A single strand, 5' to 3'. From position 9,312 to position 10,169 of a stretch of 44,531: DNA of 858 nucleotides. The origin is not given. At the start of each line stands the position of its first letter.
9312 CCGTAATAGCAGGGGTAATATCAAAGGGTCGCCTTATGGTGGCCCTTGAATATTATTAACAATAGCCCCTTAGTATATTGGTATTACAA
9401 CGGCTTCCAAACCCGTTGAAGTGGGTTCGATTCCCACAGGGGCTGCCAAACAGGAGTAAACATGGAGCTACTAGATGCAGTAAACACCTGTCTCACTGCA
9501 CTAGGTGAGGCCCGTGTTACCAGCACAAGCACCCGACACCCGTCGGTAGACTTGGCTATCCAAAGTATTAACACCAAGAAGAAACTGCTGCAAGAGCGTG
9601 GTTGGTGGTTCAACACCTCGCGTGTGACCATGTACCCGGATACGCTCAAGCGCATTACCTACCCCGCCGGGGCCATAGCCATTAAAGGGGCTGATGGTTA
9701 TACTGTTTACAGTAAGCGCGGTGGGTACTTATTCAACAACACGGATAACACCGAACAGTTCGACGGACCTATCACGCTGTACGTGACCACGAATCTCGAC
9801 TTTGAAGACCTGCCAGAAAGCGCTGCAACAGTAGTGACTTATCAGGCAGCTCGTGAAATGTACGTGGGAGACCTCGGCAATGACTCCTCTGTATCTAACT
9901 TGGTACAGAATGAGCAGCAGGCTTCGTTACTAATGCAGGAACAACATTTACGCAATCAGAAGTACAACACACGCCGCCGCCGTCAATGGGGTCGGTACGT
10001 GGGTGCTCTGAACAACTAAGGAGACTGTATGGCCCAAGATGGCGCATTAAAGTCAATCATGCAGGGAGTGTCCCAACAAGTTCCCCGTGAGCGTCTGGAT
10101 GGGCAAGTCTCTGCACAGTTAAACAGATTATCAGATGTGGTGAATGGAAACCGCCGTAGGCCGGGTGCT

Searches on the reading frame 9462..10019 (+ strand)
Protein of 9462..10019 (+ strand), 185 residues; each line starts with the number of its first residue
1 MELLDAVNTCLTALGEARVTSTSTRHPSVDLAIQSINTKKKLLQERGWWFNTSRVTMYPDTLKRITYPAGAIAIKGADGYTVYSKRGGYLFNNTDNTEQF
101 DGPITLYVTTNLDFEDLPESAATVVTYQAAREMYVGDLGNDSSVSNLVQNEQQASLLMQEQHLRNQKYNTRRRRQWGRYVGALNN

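Call 14: find_related_loci(query=window:9462-10016:+, collection=viral_contigs, flank=2500)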
Query window:9462-10016:+ (185 aa) in viral_contigs; peptide patterns used: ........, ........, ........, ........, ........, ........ (x = any residue, [..] = any of these).
11 stretches matched a pattern; 4 encode a relative of the query (tblastn E <= 1e-3); 4 distinct loci.
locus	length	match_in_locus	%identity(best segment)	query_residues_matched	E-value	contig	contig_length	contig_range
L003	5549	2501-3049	70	1-183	2e-90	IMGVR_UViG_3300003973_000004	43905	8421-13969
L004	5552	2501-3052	68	1-184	4e-87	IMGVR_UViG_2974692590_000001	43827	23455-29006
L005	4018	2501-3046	33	1-183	8e-24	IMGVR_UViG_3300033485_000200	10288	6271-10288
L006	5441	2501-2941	28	3-141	6e-14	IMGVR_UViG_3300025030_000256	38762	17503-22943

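Call 15: search_dna_similar(query=window:9462-10016:+, collection=phages, mode=protein, max_rows=60, rows=spread)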
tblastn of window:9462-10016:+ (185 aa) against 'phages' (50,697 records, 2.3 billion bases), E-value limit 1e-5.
Records with a match: 2440; places in all: 2442; records where one place covers at least 80% of the query: 2289.
Best place of each record, by identity: 60-80% 54; <60% 2386.
By first word of the organism name: Klebsiella 689; Escherichia 303; Pseudomonas 299; Acinetobacter 167; Vibrio 106; Salmonella 98; Yersinia 92; Pectobacterium 82; Ralstonia 53; Aeromonas 44; and 66 more.
By host as written in the record: Klebsiella pneumoniae 372; - 334; Escherichia coli 100; Acinetobacter baumannii 60; Pseudomonas putida KT2440 and Paw85 53; Pseudomonas aeruginosa 44; Yersinia pestis 38; Pectobacterium atrosepticum DSM18077 33; and 618 more.
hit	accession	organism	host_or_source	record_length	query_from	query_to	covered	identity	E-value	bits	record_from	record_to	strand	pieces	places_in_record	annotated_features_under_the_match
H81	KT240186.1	Dickeya phage BF25/12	Dickeya sp. B16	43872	1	184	99%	69.0%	4e-85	278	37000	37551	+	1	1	putative tail tubular protein A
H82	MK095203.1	Pectobacterium phage Koot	Pectobacterium atrosepticum DSM18077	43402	1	184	99%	66.3%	2e-79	262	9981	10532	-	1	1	hypothetical protein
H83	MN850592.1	Escherichia phage aldrigsur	Escherichia coli K-12 MG1655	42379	1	182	98%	37.9%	7e-29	117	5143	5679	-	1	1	tail protein A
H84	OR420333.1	Macromonas phage BK-30P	Macromonas sp. BK-30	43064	1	183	99%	36.8%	9e-24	102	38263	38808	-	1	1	record has no annotation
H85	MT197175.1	Klebsiella phage VLC5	Klebsiella pneumoniae 1210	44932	1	172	93%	36.6%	7e-29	117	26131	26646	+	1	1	tail tubular protein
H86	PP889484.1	Klebsiella phage phi1_146034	Klebsiella pneumoniae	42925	1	172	93%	36.0%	1e-27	114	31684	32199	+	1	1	tail protein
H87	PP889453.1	Klebsiella phage phi1_066009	Klebsiella pneumoniae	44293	1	172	93%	36.0%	3e-27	112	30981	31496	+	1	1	tail protein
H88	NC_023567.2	Klebsiella phage F19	-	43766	4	172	91%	36.1%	2e-27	113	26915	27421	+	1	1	tail protein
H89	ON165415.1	Klebsiella phage JKP2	Klebsiella pneumoniae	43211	1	172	93%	35.5%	4e-27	112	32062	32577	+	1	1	JKP2_00049: tail tubular protein A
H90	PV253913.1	Klebsiella phage vB_KpnP_GZMU_VR401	Klebsiella pneumoniae (clinical ...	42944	1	172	93%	34.9%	6e-27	112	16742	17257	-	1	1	non-contractile tail tubular protein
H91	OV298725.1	Acinetobacter phage MD-2021b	not known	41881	1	180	97%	32.8%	2e-23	101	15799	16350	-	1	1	Uncharacterised protein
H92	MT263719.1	Acinetobacter virus vB_AbaP_AGC01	Acinetobacter baumannii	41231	1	179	97%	33.0%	4e-23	100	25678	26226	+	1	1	internal virion protein A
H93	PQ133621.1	Klebsiella phage P7285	Klebsiella pneumoniae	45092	1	172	93%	34.3%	2e-26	110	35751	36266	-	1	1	hypothetical protein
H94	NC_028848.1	Acinetobacter phage Fri1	Acinetobacter baumannii 28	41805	1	178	96%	32.6%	2e-22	99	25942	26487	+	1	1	tail protein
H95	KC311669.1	Acinetobacter phage AB3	carbapenem-resistant Acinetobacter ...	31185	1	170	92%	33.1%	2e-22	99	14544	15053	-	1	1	tail tubular protein A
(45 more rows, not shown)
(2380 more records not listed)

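Call 27: search_dna_similar(query=window:9462-10016:+, collection=phages, mode=protein, max_rows=60, rows=best, max_evalue=1e-40)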
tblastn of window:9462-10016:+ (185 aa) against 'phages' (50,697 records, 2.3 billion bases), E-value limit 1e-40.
Records with a match: 57; places in all: 57; records where one place covers at least 80% of the query: 57.
Best place of each record, by identity: 60-80% 54; <60% 3.
By first word of the organism name: Pectobacterium 51; Dickeya 3; Pseudomonas 3.
By host as written in the record: Pectobacterium atrosepticum DSM18077 33; Pectobacterium atrosepticum 4; Dickeya sp. B16 2; Pectobacterium atrosepticum SCRI1043 2; Pectobacterium atrosepticum DSM 30186 2; Pectobacterium atrosepticum PB72 2; Pectobactorium corotovorum subsp. carotovorum 2; Pectobacterium carotovorum subsp. carotovorum PB69 2; and 6 more.
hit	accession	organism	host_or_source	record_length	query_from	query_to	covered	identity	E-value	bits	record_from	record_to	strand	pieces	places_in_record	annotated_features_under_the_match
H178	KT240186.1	Dickeya phage BF25/12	Dickeya sp. B16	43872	1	184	99%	69.0%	4e-85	278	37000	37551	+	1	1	putative tail tubular protein A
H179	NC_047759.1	Dickeya phage BF25/12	Dickeya sp. B16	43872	1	184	99%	69.0%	4e-85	278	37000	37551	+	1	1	tail protein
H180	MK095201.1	Pectobacterium phage Ekidair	Pectobacterium atrosepticum DSM18077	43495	1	184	99%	68.5%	4e-83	273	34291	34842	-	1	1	hypothetical protein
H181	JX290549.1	Pectobacterium phage PhiM1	Pectobacterium atrosepticum SCRI1043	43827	1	184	99%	67.9%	3e-82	270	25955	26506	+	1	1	putative tail tubular protein A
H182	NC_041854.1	Pectobacterium phage PhiM1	Pectobacterium atrosepticum SCRI1043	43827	1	184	99%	67.9%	3e-82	270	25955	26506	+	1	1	tail protein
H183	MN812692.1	Pectobacterium phage Rambam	Dickeya dianthicola F127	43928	1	184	99%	67.4%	1e-82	271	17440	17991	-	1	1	record has no annotation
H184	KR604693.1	Pectobacterium phage Peat1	Pectobacterium atrosepticum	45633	1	184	99%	67.4%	3e-81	267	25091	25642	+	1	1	tail tubular protein A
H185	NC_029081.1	Pectobacterium phage Peat1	Pectobacterium atrosepticum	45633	1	184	99%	67.4%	3e-81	267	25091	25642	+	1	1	tail protein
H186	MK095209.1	Pectobacterium phage Phoria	Pectobacterium atrosepticum DSM18077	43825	1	184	99%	67.4%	9e-81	266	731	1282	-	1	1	hypothetical protein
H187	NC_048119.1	Pectobacterium phage Phoria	Pectobacterium atrosepticum DSM18077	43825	1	184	99%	67.4%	9e-81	266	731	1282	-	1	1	tail protein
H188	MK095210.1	Pectobacterium phage Zenivior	Pectobacterium atrosepticum DSM18077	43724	1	184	99%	66.8%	1e-81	268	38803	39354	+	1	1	hypothetical protein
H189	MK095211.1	Pectobacterium phage Zenivior_B1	Pectobacterium atrosepticum DSM18077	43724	1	184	99%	66.8%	1e-81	268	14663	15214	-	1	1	hypothetical protein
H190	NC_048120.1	Pectobacterium phage Zenivior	Pectobacterium atrosepticum DSM18077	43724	1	184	99%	66.8%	1e-81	268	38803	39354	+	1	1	tail protein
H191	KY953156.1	Pectobacterium phage vB_PatP_CB5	Pectobacterium atrosepticum DSM 30186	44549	1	184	99%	66.8%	2e-80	265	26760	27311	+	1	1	putative tubular protein A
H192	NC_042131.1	Pectobacterium phage vB_PatP_CB5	Pectobacterium atrosepticum DSM 30186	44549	1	184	99%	66.8%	2e-80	265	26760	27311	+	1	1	tail protein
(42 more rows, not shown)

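Call 76: find_encoding_contigs(protein=window:9462-10019:+, flank=1500, max_places=10)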
Protein window:9462-10019:+ (185 aa): 5 contigs read that carry it; 1 place shown.
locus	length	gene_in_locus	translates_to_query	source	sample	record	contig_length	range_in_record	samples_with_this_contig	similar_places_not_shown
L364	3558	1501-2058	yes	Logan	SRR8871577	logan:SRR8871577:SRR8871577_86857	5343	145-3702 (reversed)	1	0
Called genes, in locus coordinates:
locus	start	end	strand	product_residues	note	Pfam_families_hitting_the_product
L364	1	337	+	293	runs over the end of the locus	-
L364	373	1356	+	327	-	PF25209:Phage_capsid_4 (faint)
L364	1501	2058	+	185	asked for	PF17212:Tube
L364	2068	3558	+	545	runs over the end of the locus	?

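Call 85: get_annotated_region(hit=H184, flank=2200)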
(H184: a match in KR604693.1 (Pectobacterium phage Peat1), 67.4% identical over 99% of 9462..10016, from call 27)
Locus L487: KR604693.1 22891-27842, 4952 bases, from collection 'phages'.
description: Pectobacterium phage Peat1, complete genome.
organism: Pectobacterium phage Peat1 (NCBI taxid 1654601)
taxonomy: Viruses; Duplodnaviria; Heunggongvirae; Uroviricota; Caudoviricetes; Autographiviridae; Corkvirinae; Phimunavirus; Phimunavirus peat1
host: Pectobacterium atrosepticum; source: Solanum tuberosum; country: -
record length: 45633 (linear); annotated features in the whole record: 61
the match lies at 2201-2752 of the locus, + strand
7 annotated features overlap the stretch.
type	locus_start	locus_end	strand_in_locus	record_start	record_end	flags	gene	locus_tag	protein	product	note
CDS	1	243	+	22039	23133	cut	-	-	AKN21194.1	putative scaffolding protein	-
CDS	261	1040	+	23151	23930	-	-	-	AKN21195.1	capsid protein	-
CDS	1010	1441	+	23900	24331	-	-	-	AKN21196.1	capsid protein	-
CDS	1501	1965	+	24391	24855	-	-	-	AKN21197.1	HNH endonuclease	DNA-binding domain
CDS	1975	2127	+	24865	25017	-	-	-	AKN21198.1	tail tubular protein A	-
CDS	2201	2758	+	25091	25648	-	-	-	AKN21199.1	tail tubular protein A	-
CDS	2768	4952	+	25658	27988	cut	-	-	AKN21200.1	hypothetical protein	-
